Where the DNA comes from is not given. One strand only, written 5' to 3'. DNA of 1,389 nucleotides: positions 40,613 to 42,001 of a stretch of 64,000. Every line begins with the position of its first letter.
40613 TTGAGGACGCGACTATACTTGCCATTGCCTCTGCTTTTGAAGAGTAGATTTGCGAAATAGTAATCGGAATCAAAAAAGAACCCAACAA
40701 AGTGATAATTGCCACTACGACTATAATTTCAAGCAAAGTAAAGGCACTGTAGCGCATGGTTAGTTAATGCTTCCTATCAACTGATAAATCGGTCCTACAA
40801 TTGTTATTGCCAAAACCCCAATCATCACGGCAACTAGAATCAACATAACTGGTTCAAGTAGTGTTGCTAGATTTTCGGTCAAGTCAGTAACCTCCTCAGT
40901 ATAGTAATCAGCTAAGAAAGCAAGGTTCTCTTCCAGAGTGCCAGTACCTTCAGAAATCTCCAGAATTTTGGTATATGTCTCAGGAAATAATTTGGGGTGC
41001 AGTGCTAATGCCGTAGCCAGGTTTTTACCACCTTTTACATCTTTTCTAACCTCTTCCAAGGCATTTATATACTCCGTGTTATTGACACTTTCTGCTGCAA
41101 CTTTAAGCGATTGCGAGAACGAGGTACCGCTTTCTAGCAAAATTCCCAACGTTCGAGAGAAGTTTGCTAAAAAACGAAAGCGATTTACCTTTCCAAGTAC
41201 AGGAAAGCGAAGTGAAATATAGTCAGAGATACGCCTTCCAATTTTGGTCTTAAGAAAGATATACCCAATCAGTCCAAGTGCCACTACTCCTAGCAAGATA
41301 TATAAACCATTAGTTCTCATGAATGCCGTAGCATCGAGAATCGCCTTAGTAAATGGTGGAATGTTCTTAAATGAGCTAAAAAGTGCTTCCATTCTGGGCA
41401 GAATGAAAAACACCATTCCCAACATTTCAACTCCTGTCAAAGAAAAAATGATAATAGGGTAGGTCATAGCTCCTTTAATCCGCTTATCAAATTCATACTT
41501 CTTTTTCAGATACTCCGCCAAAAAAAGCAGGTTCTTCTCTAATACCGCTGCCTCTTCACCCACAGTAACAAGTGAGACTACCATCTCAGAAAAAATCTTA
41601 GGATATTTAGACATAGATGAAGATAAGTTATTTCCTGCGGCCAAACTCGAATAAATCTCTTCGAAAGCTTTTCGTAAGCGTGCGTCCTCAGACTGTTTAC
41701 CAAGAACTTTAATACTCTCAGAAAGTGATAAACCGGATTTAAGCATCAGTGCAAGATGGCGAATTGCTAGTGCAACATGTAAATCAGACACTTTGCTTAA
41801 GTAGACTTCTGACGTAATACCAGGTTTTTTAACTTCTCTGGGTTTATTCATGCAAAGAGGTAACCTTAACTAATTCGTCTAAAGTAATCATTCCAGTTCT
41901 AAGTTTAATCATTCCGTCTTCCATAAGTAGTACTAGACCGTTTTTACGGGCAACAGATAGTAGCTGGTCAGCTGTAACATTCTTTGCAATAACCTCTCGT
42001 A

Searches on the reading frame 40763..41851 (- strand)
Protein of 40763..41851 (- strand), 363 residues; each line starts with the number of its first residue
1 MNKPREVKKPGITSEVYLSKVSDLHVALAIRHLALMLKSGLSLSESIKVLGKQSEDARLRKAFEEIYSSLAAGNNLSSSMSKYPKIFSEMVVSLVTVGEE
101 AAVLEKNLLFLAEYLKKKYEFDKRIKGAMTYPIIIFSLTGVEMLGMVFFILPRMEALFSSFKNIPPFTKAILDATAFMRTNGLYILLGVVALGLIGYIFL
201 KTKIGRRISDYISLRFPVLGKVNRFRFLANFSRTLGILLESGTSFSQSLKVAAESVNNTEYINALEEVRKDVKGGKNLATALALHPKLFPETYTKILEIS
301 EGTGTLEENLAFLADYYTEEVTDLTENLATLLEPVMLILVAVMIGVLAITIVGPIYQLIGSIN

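Call 24: find_encoding_contigs(protein=window:40763-41851:-, flank=10000, max_places=6)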
Protein window:40763-41851:- (363 aa): 10 contigs read that carry it; 6 places shown.
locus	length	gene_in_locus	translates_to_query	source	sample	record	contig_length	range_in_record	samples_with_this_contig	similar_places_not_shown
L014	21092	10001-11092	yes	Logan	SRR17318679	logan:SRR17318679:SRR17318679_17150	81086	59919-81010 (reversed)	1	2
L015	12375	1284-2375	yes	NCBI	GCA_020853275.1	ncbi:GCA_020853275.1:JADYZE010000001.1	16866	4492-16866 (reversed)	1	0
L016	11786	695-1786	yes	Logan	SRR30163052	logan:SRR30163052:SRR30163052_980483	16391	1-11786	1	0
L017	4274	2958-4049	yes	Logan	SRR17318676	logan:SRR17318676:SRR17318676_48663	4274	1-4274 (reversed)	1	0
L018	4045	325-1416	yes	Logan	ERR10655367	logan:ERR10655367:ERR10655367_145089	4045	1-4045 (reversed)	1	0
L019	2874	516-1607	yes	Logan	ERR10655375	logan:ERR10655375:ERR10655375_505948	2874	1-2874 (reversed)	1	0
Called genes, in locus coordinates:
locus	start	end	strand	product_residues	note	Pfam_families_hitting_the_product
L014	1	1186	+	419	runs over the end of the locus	?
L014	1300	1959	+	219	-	-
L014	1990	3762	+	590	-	-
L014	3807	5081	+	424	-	PF00069:Pkinase, PF07714:PK_Tyr_Ser-Thr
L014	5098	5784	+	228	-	PF08022:FAD_binding_8 (weak), PF00175:NAD_binding_1, PF08030:NAD_binding_6 (faint)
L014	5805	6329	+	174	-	-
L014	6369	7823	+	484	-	PF02463:SMC_N (faint), PF13555:AAA_29 (faint), PF00005:ABC_tran, PF13304:AAA_21 (faint), PF00005:ABC_tran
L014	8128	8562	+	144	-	PF07963:N_methyl (weak)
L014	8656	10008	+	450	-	PF00437:T2SSE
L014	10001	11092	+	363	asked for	PF00482:T2SSF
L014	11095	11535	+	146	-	-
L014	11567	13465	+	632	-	PF08309:LVIVD (faint)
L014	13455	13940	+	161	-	-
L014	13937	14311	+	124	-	-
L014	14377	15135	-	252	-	-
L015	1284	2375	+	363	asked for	PF00482:T2SSF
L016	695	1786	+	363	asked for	PF00482:T2SSF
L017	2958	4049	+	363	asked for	PF00482:T2SSF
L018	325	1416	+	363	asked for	PF00482:T2SSF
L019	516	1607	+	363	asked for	PF00482:T2SSF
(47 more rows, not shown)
